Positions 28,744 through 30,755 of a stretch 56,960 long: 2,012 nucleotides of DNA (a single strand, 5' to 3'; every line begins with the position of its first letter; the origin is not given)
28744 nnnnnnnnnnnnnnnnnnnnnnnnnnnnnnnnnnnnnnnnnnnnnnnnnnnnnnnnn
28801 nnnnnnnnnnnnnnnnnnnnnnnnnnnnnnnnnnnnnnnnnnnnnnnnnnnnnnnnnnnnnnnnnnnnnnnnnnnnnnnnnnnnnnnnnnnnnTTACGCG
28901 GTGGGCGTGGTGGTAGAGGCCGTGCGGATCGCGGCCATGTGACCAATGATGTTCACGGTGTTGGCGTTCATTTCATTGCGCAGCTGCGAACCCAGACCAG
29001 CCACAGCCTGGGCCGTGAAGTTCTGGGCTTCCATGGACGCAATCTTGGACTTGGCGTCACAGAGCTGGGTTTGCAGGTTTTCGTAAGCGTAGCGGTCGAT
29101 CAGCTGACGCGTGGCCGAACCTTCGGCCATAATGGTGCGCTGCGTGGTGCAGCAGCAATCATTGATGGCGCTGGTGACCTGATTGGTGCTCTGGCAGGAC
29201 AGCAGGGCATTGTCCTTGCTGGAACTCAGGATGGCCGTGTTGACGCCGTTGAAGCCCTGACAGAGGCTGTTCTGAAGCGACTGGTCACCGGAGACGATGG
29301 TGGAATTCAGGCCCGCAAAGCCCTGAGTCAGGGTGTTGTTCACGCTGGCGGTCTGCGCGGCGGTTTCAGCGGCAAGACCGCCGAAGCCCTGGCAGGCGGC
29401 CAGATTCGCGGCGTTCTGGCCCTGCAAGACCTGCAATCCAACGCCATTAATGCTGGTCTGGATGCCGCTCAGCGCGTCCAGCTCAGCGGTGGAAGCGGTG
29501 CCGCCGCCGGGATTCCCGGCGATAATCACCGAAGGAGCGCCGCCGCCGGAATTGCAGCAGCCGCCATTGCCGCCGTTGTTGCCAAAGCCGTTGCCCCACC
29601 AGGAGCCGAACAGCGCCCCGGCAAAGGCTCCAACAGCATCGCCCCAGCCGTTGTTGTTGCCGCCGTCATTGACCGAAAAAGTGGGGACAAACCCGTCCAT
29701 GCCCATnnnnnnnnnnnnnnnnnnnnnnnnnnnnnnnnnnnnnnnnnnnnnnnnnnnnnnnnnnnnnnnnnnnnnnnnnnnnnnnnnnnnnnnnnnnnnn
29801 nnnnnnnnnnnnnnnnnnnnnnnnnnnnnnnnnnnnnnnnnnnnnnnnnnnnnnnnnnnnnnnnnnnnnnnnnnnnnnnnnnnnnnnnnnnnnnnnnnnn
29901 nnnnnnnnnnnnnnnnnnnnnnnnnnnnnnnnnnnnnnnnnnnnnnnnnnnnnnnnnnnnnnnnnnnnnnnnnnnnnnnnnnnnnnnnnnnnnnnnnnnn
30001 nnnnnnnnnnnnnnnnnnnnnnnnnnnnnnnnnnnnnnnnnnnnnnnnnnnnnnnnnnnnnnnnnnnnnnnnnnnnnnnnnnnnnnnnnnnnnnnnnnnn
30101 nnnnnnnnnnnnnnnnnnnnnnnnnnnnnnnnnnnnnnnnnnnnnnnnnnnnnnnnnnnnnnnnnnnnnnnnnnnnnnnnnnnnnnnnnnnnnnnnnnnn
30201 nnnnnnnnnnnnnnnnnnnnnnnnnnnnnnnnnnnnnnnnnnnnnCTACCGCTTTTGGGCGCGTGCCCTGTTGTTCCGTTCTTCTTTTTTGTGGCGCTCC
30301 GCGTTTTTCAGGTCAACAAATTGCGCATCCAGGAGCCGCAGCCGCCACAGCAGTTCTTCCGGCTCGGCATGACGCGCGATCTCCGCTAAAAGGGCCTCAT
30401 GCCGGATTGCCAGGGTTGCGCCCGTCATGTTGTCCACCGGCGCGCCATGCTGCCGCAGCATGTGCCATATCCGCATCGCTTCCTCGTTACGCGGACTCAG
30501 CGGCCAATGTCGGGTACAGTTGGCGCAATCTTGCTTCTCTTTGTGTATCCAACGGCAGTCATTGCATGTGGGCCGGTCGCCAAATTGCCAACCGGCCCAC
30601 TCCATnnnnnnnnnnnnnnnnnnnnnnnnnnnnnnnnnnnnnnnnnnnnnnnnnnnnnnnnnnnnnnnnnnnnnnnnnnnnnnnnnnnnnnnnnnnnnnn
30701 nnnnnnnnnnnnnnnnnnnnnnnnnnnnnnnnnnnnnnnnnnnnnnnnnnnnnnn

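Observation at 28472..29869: Self-contained operon for a Gly/Asn/Gln-rich Cys-cluster protein and an Arg/Asp/Glu/Tyr-rich low-complexity protein inside the tail module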

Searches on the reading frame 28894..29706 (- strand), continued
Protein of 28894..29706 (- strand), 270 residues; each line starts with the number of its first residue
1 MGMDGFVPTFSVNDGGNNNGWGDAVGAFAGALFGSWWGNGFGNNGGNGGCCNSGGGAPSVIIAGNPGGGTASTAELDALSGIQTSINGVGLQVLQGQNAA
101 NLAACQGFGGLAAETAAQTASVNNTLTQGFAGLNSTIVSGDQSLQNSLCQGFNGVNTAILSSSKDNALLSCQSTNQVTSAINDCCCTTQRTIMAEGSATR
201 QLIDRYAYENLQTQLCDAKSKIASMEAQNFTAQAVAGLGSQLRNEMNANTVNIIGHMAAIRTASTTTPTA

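Call 95: search_protein_families(library=pfam, proteins=[L028:3442-3960:+, L028:3912-4412:+, L028:4405-4626:+, L028:4665-5483:+, L028:5545-6018:+, L028:5999-6418:+, L028:6431-6904:+, L026:5902-6372:+, L026:6365-6991:+, L026:7012-7380:+], max_evalue=0.01)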
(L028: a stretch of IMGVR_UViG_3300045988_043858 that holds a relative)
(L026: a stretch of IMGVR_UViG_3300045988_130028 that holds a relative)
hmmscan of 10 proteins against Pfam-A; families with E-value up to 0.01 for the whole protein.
L028:3442-3960:+ (172 aa): 0 families

L028:3912-4412:+ (166 aa): 0 families

L028:4405-4626:+ (73 aa): 0 families

L028:4665-5483:+ (272 aa): 0 families

L028:5545-6018:+ (157 aa): 1 family
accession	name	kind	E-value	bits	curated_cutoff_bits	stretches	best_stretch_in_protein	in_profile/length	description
PF18573.7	BclA_C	-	0.0049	17.2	38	1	22-156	7-127/128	BclA C-terminal domain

L028:5999-6418:+ (139 aa): 0 families

L028:6431-6904:+ (157 aa): 1 family
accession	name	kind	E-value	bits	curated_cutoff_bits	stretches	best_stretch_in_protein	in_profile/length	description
PF25223.1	DUF7841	-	3.2e-27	95.5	25.2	1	54-151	11-113/114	Domain of unknown function (DUF7841)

L026:5902-6372:+ (156 aa): 0 families

L026:6365-6991:+ (208 aa): 0 families

L026:7012-7380:+ (122 aa): 0 families

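Call 96: search_protein_representatives(alignment_id=A1)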
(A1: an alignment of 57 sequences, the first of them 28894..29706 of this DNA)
Query: 57 sequences, 247 profile positions. Proteins with E-value up to 0.001 (for the whole library): 1567; up to 1e-10: 379; up to 1e-30: 44. The best 150 are listed.
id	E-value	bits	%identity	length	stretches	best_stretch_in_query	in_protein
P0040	1.7e-76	273.2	-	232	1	3-224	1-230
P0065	4.0e-75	268.7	-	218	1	1-226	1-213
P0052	1.3e-74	267.1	-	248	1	3-240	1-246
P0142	3.8e-74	265.5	-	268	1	3-244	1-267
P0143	5.6e-68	245.3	-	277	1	1-245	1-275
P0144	1.5e-63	230.8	-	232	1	1-226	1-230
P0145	1.2e-59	218.0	-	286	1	1-243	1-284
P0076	9.1e-58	211.9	-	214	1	1-229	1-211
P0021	3.6e-57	209.9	-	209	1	56-246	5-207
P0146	9.1e-57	208.6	-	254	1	5-244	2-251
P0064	1.4e-56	208.0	-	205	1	1-226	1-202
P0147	1.2e-55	204.9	-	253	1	1-240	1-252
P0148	2.6e-54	200.6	-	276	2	3-179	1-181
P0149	2.7e-53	197.2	-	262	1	1-225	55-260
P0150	2.7e-53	197.2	-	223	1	5-234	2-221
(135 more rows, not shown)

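Call 102: search_solved_structures(query=A1, max_evalue=0.003, show_alignments=1)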
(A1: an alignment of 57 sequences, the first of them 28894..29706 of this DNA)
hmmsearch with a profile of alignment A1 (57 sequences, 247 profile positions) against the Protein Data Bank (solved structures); distinct sequences matched with E-value up to 0.003: 2.
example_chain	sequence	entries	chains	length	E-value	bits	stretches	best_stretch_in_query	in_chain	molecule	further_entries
6ml8_B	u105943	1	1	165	0.0022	20.6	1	24-137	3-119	Hemagglutinin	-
8sk7_G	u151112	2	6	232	0.0026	20.4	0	24-99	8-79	Hemagglutinin | Hemagglutinin HA2 chain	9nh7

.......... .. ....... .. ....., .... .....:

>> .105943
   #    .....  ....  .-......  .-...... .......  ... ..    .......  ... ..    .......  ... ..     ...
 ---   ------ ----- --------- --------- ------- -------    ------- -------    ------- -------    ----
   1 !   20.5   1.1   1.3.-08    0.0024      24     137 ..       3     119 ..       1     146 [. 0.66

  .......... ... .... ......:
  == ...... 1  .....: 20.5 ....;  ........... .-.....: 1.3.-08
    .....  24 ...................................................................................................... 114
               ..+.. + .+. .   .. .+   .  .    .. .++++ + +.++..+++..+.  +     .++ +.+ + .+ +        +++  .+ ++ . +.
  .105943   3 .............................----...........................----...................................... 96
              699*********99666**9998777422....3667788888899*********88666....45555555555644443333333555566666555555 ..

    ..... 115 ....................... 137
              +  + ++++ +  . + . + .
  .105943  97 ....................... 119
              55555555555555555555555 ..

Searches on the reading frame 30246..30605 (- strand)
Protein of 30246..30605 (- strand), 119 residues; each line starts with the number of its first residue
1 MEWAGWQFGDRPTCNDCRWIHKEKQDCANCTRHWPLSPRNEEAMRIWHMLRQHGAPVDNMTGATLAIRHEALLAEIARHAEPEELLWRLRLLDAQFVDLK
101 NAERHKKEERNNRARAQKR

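Call 6: search_protein_families(library=pfam, proteins=[window:30246-30605:-], max_evalue=0.1)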
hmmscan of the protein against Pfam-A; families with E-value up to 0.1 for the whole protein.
window:30246-30605:- (119 aa): 0 families

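Call 7: search_protein_families(library=phrogs, proteins=[window:30246-30605:-], max_evalue=0.1)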
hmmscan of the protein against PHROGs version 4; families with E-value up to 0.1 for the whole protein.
window:30246-30605:- (119 aa): 2 families
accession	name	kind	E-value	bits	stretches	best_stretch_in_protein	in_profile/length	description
phrog_6409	-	unknown function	0.048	14.7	1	57-102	63-110/171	-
phrog_21680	-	unknown function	0.048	14.6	1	60-86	1-27/46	-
